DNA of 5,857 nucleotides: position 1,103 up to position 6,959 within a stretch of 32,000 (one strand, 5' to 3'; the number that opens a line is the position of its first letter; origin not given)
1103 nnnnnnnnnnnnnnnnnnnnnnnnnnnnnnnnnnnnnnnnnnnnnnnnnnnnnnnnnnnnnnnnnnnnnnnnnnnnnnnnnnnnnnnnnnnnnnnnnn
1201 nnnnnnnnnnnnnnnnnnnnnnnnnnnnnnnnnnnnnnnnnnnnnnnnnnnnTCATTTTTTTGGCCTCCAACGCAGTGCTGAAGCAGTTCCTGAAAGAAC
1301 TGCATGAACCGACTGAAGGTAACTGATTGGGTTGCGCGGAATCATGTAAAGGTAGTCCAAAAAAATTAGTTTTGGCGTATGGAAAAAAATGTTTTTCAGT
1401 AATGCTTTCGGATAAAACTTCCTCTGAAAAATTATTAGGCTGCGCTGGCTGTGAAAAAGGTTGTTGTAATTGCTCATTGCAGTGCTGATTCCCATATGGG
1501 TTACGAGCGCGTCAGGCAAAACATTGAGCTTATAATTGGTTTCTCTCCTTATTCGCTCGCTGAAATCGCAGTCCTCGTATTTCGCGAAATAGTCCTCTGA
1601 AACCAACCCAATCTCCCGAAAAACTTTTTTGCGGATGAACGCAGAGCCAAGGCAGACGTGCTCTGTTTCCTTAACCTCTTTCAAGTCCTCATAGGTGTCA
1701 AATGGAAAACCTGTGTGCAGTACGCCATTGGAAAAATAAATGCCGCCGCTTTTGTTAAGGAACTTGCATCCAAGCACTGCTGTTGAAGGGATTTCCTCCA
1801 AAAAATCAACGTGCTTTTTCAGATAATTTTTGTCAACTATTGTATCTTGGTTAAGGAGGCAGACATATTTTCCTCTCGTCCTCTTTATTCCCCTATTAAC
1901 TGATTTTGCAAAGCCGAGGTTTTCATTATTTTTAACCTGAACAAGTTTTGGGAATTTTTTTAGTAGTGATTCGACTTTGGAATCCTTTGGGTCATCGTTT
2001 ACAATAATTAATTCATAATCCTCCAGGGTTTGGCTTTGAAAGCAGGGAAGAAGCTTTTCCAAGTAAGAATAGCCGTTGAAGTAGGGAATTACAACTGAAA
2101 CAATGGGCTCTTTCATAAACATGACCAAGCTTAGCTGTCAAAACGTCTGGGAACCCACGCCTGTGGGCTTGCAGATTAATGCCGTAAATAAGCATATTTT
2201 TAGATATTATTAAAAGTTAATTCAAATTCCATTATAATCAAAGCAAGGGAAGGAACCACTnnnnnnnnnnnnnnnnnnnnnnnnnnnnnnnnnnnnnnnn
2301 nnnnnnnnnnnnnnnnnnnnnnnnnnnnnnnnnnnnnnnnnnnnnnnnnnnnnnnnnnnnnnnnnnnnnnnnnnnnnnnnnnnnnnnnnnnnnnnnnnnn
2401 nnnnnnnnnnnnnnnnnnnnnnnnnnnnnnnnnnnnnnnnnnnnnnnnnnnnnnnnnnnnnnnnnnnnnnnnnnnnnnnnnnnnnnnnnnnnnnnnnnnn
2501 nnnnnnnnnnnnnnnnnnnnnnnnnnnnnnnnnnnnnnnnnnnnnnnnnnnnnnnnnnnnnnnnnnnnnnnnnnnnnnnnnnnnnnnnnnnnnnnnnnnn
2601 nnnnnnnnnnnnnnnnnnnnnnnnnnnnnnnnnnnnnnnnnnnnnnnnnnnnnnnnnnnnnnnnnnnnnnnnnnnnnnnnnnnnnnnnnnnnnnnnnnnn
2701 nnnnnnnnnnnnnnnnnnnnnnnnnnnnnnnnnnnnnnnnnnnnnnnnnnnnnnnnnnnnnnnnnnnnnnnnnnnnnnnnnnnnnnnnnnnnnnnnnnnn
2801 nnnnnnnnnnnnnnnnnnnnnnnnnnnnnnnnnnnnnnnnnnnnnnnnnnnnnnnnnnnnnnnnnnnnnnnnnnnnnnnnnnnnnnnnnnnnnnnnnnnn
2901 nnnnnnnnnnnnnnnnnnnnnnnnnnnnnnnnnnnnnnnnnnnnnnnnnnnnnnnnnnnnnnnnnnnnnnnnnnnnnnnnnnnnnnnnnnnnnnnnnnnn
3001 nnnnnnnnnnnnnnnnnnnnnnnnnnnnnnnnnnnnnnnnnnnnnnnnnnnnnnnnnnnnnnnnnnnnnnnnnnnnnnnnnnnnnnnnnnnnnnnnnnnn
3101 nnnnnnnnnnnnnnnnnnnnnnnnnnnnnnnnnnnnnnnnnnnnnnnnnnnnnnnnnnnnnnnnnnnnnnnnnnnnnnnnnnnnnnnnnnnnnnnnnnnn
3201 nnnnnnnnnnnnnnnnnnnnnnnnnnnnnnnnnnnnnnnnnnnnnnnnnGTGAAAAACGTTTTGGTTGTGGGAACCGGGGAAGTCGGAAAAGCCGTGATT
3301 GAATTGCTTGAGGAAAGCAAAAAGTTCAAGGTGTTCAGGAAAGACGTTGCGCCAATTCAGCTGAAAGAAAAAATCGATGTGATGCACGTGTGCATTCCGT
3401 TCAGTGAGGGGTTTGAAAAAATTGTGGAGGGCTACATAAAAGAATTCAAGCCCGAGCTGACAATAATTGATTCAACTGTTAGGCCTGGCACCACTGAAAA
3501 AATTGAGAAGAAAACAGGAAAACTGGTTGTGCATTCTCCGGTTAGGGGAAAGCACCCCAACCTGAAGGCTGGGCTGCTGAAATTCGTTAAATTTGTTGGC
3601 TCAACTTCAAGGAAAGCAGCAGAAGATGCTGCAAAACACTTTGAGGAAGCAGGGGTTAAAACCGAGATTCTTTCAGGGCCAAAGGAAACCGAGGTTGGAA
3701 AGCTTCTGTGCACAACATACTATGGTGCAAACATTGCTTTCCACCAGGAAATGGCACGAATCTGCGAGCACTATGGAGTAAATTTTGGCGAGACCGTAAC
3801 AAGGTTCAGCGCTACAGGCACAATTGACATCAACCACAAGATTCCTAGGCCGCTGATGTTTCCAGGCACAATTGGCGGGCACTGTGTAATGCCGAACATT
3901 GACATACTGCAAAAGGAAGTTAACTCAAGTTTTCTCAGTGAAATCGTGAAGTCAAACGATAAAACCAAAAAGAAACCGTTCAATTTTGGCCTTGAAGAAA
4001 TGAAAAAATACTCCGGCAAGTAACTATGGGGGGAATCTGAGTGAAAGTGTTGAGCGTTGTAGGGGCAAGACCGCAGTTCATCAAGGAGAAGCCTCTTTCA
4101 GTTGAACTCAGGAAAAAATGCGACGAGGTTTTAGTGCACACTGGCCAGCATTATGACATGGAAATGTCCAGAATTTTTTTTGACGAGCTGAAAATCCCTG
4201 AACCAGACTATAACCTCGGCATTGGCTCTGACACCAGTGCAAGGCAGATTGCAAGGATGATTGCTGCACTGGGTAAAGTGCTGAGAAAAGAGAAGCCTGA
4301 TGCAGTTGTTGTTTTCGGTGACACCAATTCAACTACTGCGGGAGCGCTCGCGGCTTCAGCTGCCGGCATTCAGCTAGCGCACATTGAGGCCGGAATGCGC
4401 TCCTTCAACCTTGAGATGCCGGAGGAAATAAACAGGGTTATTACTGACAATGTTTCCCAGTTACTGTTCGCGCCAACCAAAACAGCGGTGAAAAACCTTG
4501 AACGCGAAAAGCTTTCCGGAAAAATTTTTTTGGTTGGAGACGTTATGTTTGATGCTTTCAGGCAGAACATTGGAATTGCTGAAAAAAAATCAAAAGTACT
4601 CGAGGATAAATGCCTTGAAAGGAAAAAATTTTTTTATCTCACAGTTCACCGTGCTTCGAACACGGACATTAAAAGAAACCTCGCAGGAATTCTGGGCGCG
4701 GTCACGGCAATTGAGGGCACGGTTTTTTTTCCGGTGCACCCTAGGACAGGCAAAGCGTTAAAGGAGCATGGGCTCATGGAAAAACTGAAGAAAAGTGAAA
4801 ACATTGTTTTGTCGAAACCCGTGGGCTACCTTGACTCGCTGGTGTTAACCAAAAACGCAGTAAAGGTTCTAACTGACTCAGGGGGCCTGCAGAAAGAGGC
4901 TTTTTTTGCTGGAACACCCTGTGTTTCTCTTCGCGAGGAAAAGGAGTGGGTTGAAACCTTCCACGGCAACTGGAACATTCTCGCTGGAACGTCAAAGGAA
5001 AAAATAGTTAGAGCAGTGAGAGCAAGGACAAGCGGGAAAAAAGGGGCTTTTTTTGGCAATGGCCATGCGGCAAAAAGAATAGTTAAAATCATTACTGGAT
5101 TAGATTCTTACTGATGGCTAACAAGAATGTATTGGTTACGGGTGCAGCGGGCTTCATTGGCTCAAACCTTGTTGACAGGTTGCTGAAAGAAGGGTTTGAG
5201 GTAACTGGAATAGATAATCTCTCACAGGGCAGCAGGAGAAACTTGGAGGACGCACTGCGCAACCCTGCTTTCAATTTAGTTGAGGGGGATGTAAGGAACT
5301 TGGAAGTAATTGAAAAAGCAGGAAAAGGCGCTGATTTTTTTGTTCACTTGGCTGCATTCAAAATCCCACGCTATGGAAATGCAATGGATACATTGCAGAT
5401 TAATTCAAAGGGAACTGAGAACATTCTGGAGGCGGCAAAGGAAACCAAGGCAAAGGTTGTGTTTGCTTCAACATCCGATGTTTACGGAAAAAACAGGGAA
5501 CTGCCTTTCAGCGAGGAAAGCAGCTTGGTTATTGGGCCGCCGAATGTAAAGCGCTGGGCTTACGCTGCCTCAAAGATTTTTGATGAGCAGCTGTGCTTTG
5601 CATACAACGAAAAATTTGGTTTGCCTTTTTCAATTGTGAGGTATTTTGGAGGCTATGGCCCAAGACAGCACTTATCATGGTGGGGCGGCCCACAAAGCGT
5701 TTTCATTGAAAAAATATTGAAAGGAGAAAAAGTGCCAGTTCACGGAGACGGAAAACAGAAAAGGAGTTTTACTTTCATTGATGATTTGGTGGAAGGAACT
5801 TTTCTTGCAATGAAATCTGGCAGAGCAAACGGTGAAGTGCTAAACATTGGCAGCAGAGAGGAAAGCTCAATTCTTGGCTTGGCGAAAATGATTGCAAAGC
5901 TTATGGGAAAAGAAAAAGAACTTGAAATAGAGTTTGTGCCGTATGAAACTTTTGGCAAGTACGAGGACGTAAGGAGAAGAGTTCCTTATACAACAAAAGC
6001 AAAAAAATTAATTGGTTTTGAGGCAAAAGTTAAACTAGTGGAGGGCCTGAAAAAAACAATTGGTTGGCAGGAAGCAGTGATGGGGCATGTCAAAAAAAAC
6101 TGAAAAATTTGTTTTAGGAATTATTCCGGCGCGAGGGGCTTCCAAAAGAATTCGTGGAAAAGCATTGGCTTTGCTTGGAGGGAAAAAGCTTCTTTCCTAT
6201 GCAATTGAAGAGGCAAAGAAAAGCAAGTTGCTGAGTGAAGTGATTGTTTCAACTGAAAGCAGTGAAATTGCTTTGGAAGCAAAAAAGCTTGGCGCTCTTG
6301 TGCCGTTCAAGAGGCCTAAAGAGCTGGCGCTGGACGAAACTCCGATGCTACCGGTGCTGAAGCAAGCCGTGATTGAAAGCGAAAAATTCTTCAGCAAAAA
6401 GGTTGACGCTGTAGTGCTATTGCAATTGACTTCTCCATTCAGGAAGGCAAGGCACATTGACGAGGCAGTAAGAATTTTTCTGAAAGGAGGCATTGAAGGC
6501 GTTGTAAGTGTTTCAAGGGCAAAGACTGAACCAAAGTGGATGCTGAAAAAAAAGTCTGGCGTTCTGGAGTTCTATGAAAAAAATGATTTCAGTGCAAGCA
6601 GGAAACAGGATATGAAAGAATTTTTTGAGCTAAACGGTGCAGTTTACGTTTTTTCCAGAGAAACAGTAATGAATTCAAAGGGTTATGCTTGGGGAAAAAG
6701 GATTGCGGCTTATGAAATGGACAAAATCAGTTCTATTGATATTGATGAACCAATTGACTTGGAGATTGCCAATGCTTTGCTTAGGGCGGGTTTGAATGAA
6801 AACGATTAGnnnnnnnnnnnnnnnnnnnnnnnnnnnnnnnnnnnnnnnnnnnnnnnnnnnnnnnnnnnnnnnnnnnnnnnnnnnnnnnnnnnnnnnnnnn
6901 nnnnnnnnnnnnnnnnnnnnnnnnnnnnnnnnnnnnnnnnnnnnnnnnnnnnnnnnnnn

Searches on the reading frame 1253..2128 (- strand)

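Call 13: search_protein_families(library=pfam, proteins=[window:1253-2128:-], max_evalue=0.01)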
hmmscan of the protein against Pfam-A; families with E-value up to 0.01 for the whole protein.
window:1253-2128:- (291 aa): 4 families
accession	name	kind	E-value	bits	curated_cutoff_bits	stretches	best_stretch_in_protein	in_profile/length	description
PF00535.33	Glycos_transf_2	-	7.4e-25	88.3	23.3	1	11-173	1-167/168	Glycosyl transferase family 2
PF13641.12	Glyco_tranf_2_3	-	1.2e-08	35.7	27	1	10-212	3-212/230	Glycosyltransferase like family 2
PF13632.12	Glyco_trans_2_3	-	7.5e-07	29.6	27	1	88-256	1-176/198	Glycosyl transferase family group 2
PF10111.15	Glyco_tranf_2_2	-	1.9e-06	28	27.3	1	11-222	1-226/276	Glycosyltransferase like family 2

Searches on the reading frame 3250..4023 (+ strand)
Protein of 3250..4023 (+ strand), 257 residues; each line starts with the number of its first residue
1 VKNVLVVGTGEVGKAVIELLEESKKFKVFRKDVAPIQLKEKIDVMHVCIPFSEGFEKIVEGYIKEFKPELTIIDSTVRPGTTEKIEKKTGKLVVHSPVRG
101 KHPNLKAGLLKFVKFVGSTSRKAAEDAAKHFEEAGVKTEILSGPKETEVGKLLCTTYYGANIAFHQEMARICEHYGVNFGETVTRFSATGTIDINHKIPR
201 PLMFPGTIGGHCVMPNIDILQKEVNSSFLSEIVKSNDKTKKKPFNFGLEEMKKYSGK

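Call 7: search_protein_families(library=pfam, proteins=[window:3250-4023:+], max_evalue=0.001)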
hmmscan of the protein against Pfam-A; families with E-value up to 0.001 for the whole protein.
window:3250-4023:+ (257 aa): 1 family
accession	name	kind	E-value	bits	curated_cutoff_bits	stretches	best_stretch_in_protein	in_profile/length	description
PF00984.24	UDPG_MGDP_dh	-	6.9e-08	32.9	25.4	1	146-228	2-84/94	UDP-glucose/GDP-mannose dehydrogenase family, central domain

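Call 59: search_protein_families(library=ncbifam, proteins=[window:3250-4023:+], max_evalue=0.000001)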
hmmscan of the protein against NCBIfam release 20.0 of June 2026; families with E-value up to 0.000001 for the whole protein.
window:3250-4023:+ (257 aa): 2 families
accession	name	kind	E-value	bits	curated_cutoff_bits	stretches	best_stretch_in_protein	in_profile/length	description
TIGR03026.1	NDP-sugDHase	subfamily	1.2e-18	67.1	189.8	1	68-245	113-302/413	nucleotide sugar dehydrogenase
NF040825.1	UDPMaNacDH_Arch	equivalog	1.7e-10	40.3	750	1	68-226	111-272/418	UDP-N-acetyl-D-mannosamine dehydrogenase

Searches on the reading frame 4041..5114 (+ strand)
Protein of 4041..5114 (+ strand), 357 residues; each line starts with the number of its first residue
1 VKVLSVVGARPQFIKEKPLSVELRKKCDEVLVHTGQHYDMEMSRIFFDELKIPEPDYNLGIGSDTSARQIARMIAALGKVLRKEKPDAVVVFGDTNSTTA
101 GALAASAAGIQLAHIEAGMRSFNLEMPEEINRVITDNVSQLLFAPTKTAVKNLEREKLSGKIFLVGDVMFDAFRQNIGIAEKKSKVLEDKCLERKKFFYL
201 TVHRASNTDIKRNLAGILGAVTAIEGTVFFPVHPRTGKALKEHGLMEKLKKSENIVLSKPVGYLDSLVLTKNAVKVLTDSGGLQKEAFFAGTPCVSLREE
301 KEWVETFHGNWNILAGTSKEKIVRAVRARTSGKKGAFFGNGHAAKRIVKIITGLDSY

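Call 7: search_protein_families(library=pfam, proteins=[window:4041-5114:+], max_evalue=0.001)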
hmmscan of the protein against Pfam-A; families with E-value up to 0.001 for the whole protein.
window:4041-5114:+ (357 aa): 1 family
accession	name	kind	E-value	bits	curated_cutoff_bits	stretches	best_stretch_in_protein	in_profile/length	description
PF02350.25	Epimerase_2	-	1.6e-99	333.5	30.6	1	24-351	6-346/347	UDP-N-acetylglucosamine 2-epimerase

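Call 18: search_protein_families(library=ncbifam, proteins=[window:4041-5114:+], max_evalue=0.00001)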
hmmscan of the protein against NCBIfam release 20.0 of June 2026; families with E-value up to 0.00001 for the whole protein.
window:4041-5114:+ (357 aa): 2 families
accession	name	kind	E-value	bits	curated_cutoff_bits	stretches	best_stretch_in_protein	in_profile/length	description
TIGR00236.1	wecB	equivalog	4.5e-92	309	210.15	1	1-352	1-363/366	non-hydrolyzing UDP-N-acetylglucosamine 2-epimerase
TIGR03568.1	NeuC_NnaA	equivalog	3.8e-16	58.9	235.9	1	2-351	2-365/365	UDP-N-acetylglucosamine 2-epimerase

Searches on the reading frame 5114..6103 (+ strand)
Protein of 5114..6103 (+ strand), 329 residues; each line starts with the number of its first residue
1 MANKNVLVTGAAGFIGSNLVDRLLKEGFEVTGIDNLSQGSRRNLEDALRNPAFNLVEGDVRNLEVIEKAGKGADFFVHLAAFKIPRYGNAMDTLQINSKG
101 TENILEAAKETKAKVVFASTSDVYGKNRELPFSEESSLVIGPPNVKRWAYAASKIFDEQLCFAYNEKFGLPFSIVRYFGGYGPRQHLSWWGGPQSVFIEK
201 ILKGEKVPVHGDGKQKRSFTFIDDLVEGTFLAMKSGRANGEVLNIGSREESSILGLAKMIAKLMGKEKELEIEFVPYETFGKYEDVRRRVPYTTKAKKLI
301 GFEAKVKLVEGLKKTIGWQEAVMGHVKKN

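Call 7: search_protein_families(library=pfam, proteins=[window:5114-6103:+], max_evalue=0.001)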
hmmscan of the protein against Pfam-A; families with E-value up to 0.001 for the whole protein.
window:5114-6103:+ (329 aa): 9 families
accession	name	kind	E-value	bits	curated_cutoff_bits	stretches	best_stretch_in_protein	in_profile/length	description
PF01370.27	Epimerase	-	4.1e-54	184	20.9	1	6-246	1-240/240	NAD dependent epimerase/dehydratase family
PF16363.11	GDP_Man_Dehyd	-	4.2e-51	174.8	27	1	7-315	1-332/332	GDP-mannose 4,6 dehydratase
PF01073.25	3Beta_HSD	-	2e-19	70.1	22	1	7-235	1-231/280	3-beta hydroxysteroid dehydrogenase/isomerase family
PF02719.21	Polysacc_synt_2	-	6.1e-14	52.3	20.2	1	6-120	1-128/293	Polysaccharide biosynthesis protein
PF04321.23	RmlD_sub_bind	-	9.7e-13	48.3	27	1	5-271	2-237/287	RmlD substrate binding domain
PF07993.18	NAD_binding_4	-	1.3e-11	44.6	20.1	1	71-176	87-203/258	Male sterility protein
PF13460.12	NAD_binding_10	-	2.1e-10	41.2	27.2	1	10-127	1-106/184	NAD(P)H-binding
PF05368.20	NmrA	-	2.4e-07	31.1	27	1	3-117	2-103/298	NmrA-like family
PF00106.31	adh_short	-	1.2e-05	25.3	26.6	1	4-71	1-69/195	short chain dehydrogenase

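Call 18: search_protein_families(library=ncbifam, proteins=[window:5114-6103:+], max_evalue=0.00001)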
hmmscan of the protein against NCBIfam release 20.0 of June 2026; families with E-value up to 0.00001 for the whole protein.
window:5114-6103:+ (329 aa): 30 families (the best 25 are shown)
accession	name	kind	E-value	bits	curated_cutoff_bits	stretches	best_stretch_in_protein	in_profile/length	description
TIGR04180.1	EDH_00030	hypoth_equivalog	2.9e-49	167.8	475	1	6-306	1-296/297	NAD-dependent 4,6-dehydratase LegB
TIGR01181.1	dTDP_gluc_dehyt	equivalog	3.5e-43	147.9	365.1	1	6-320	2-312/321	dTDP-glucose 4,6-dehydratase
NF005998.1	PRK08125.1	equivalog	4e-41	141.1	777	1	4-317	316-647/649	bifunctional UDP-4-amino-4-deoxy-L-arabinose formyltransferase/UDP-glucuronic acid oxidase ArnA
NF008872.0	PRK11908.1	equivalog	8.2e-41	140.2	294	1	4-318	2-334/349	bifunctional UDP-4-keto-pentose/UDP-xylose synthase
TIGR01179.1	galE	equivalog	1.1e-29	103.4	262.3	1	5-321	1-327/332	UDP-glucose 4-epimerase GalE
NF011728.1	PRK15181.1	equivalog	6.3e-28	97.8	760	1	2-319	14-337/348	Vi polysaccharide biosynthesis UDP-N-acetylglucosaminuronic acid C-4 epimerase TviC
TIGR02197.1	heptose_epim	equivalog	4.3e-27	95.1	274.6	1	6-286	1-282/316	ADP-glyceromanno-heptose 6-epimerase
TIGR03466.1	HpnA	hypoth_equivalog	3.3e-21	75.5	367.65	1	5-267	2-249/327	hopanoid-associated sugar epimerase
NF047922.1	GDPFucSynFcl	equivalog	7.6e-20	71.6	500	1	101-318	85-300/308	GDP-L-fucose synthase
NF007956.0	PRK10675.1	subfamily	2.9e-18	66.1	394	1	5-319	2-329/338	UDP-glucose 4-epimerase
NF007490.0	PRK10084.1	subfamily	4.2e-18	65.5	649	1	5-321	2-336/361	dTDP-glucose 4,6-dehydratase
NF007582.0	PRK10217.1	equivalog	4.4e-16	58.9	698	1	4-320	2-332/355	dTDP-glucose 4,6-dehydratase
NF042422.1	oxyalk_red_OleD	equivalog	1.2e-15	57.8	580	1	5-234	2-216/329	2-alkyl-3-oxoalkanoate reductase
NF042423.1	oxyalk_red_Shew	equivalog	1.2e-15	57.4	580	1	4-167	9-162/331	2-alkyl-3-oxoalkanoate reductase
TIGR02622.1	CDP_4_6_dhtase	equivalog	2.1e-15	56.7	278.45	1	2-166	3-170/352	CDP-glucose 4,6-dehydratase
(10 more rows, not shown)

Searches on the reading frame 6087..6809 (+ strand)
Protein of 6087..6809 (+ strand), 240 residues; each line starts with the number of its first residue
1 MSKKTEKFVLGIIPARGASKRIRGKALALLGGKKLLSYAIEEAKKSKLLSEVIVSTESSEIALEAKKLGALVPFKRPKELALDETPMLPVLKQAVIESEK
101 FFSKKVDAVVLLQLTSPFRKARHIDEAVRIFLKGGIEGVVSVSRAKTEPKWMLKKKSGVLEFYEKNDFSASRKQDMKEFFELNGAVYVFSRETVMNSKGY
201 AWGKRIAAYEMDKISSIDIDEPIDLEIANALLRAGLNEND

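Call 7: search_protein_families(library=pfam, proteins=[window:6087-6809:+], max_evalue=0.001)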
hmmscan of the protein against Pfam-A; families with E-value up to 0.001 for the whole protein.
window:6087-6809:+ (240 aa): 2 families
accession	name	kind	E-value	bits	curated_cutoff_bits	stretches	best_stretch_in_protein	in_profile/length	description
PF02348.25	CTP_transf_3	-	3.6e-20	73.1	22.6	1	11-230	2-204/217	Cytidylyltransferase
PF12804.13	NTP_transf_3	-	0.00022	21.9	27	1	11-69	1-59/160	MobA-like NTP transferase domain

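Call 18: search_protein_families(library=ncbifam, proteins=[window:6087-6809:+], max_evalue=0.00001)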
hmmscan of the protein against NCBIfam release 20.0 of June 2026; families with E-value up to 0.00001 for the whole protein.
window:6087-6809:+ (240 aa): 6 families
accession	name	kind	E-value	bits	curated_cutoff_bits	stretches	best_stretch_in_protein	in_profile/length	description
TIGR03584.1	PseF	equivalog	7.8e-38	130.3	205.7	1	11-231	2-219/222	pseudaminic acid cytidylyltransferase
NF003952.0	PRK05450.1-5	subfamily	5.6e-16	58.4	193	1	9-135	3-120/250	3-deoxy-manno-octulosonate cytidylyltransferase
NF003950.0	PRK05450.1-3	subfamily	7.8e-12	45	234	1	9-194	3-162/248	3-deoxy-manno-octulosonate cytidylyltransferase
NF009905.0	PRK13368.1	subfamily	1.7e-10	40.6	255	1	10-131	4-114/243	3-deoxy-manno-octulosonate cytidylyltransferase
NF003948.0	PRK05450.1-1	equivalog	8e-08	31.8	281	1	9-70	6-66/248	3-deoxy-manno-octulosonate cytidylyltransferase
TIGR00466.1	kdsB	equivalog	4.6e-07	29.5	155.2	1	12-73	6-66/241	3-deoxy-manno-octulosonate cytidylyltransferase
